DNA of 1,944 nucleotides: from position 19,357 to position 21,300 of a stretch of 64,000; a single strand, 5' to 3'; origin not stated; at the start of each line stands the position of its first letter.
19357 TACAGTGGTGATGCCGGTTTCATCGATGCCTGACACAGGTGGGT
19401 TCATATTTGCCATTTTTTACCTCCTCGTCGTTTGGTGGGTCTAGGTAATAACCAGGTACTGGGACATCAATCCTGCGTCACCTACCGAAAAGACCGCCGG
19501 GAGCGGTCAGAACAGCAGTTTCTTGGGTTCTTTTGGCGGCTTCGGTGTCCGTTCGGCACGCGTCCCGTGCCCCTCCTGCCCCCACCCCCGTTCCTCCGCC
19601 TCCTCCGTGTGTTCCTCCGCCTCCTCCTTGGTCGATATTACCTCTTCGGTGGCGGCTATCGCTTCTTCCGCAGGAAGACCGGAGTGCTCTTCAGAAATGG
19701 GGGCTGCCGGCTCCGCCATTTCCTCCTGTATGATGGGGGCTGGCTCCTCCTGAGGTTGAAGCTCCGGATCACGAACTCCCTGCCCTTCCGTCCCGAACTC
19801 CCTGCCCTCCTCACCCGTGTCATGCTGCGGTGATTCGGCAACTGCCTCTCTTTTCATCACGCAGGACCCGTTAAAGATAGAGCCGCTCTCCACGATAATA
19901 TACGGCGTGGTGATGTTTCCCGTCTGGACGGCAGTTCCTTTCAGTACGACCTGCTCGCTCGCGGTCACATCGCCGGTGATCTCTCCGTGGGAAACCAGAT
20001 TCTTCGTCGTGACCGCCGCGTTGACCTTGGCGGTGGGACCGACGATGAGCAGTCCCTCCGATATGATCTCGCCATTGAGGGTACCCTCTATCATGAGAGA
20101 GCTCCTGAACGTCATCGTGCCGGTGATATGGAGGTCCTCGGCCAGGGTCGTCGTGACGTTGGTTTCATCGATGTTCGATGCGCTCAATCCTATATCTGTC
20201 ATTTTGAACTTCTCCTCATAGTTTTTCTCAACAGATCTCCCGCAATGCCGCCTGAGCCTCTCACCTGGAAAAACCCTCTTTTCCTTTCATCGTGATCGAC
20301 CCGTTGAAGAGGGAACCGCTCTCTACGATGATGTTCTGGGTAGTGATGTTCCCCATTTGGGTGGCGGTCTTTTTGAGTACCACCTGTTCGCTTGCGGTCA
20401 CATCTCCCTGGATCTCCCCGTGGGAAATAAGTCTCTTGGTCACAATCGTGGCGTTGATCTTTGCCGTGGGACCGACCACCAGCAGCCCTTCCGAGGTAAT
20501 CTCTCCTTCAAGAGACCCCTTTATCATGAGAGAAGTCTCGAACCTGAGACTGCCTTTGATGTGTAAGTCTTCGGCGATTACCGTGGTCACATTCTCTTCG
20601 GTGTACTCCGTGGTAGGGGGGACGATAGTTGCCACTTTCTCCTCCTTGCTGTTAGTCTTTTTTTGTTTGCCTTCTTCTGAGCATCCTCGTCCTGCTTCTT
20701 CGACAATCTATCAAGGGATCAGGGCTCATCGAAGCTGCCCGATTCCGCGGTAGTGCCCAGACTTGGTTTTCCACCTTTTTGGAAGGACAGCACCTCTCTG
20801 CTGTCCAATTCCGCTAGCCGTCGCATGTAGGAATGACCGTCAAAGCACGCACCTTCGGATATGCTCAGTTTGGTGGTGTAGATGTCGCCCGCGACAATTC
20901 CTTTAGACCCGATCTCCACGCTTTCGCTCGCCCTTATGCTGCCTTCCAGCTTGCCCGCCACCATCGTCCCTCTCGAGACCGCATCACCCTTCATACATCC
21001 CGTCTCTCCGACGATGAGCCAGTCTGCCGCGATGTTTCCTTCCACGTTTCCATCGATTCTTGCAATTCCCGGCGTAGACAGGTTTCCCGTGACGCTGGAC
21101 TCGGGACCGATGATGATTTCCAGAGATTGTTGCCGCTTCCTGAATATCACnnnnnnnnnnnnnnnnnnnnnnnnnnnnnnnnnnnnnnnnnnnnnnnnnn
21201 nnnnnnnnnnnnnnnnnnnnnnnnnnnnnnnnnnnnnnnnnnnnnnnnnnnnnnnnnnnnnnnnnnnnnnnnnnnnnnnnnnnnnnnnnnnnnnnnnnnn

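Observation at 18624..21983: M23 endopeptidase followed by five tandem bactofilin genes, with near-identical, mosaic paralogs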

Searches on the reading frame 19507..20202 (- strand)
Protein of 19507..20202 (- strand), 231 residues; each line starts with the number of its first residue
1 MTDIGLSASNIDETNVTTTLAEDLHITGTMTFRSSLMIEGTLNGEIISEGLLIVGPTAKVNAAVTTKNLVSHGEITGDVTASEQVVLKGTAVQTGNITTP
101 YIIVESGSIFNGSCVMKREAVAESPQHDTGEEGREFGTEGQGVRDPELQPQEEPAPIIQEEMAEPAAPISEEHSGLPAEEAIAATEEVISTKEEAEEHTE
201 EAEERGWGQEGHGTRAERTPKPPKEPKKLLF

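Call 3: search_protein_families(library=pfam, proteins=[window:19507-20202:-], max_evalue=0.01)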
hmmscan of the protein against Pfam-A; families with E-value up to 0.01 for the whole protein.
window:19507-20202:- (231 aa): 1 family
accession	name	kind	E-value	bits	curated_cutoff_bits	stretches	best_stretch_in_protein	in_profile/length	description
PF04519.19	Bactofilin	-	8.5e-24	84.1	27.9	1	18-114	1-97/98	Polymer-forming cytoskeletal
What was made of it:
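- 19507..20202 (-): bac3, 231 aa: S2-type N-terminus, a partly homogenised core, an L-type last winding, and a 115-residue acidic disordered tail ending ............. PF04519 E=9e-24 (call 3).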

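Call 67: search_protein_families(library=ncbifam, proteins=[window:19507-20202:-], max_evalue=0.001)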
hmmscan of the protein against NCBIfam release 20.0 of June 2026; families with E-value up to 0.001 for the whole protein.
window:19507-20202:- (231 aa): 0 families

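Call 70: predict_structure(alignment_id=A3)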
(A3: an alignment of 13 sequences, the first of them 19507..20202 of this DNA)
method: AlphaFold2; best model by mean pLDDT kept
length: 231 residues; sequences in the alignment: 13
mean_pLDDT: 66.3   pTM: 0.48
mean pLDDT of the five models: 66.3, 64.7, 64.4, 62.7, 61.9
residues with pLDDT >= 90: 84; 70-90: 22; 50-70: 18; < 50: 107
segments of 3 or more residues with pLDDT < 50: 1-8, 121-149, 151-173, 178-220
pLDDT, mean of each block of 10 residues (from residue 1): 46 75 85 90 93 95 96 97 95 97 95 84 45 37 40 44 45 45 42 41 40 43 56 40
secondary structure, 60 per line:
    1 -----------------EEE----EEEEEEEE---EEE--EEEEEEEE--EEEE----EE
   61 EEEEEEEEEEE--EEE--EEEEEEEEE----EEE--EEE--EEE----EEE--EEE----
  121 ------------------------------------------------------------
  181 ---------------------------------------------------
elements in order: E18-20 E25-32 E36-38 E41-48 E51-54 E59-71 E74-76 E79-87 E92-94 E97-99 E102-104 E109-111 E114-116
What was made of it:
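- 19507..20202 (-): AF2 predicts a beta-helix at 18-116 (pLDDT 85-97) and pLDDT below 50 for most of residues 121-231 (call 70).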

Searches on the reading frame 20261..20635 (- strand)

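Call 3: search_protein_families(library=pfam, proteins=[window:20261-20635:-], max_evalue=0.01)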
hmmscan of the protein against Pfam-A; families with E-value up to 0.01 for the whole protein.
window:20261-20635:- (124 aa): 1 family
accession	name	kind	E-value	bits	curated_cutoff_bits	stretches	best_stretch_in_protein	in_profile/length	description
PF04519.19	Bactofilin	-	4e-25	88.3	27.9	1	18-114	1-97/98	Polymer-forming cytoskeletal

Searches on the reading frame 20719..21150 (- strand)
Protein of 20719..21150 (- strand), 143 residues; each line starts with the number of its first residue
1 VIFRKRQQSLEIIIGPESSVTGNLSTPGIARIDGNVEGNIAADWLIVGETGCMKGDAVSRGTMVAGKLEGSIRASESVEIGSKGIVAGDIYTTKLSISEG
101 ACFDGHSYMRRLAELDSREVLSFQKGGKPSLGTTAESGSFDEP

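Call 3: search_protein_families(library=pfam, proteins=[window:20719-21150:-], max_evalue=0.01)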
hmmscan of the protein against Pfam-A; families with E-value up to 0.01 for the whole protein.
window:20719-21150:- (143 aa): 1 family
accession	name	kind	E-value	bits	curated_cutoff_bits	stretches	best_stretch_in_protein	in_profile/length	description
PF04519.19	Bactofilin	-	3.7e-23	82.1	27.9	1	13-107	2-97/98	Polymer-forming cytoskeletal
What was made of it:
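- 20719..21150 (-): bac1: divergent canonical bactofilin, 143 aa, with a membrane-targeting-like N-terminus (M)IFRKRQQ. Its GTG start overlaps the M23 stop, suggesting translational coupling. PF04519 E=4e-23 (call 3).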

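Call 67: search_protein_families(library=ncbifam, proteins=[window:20719-21150:-], max_evalue=0.001)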
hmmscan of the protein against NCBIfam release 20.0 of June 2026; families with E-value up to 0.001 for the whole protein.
window:20719-21150:- (143 aa): 0 families
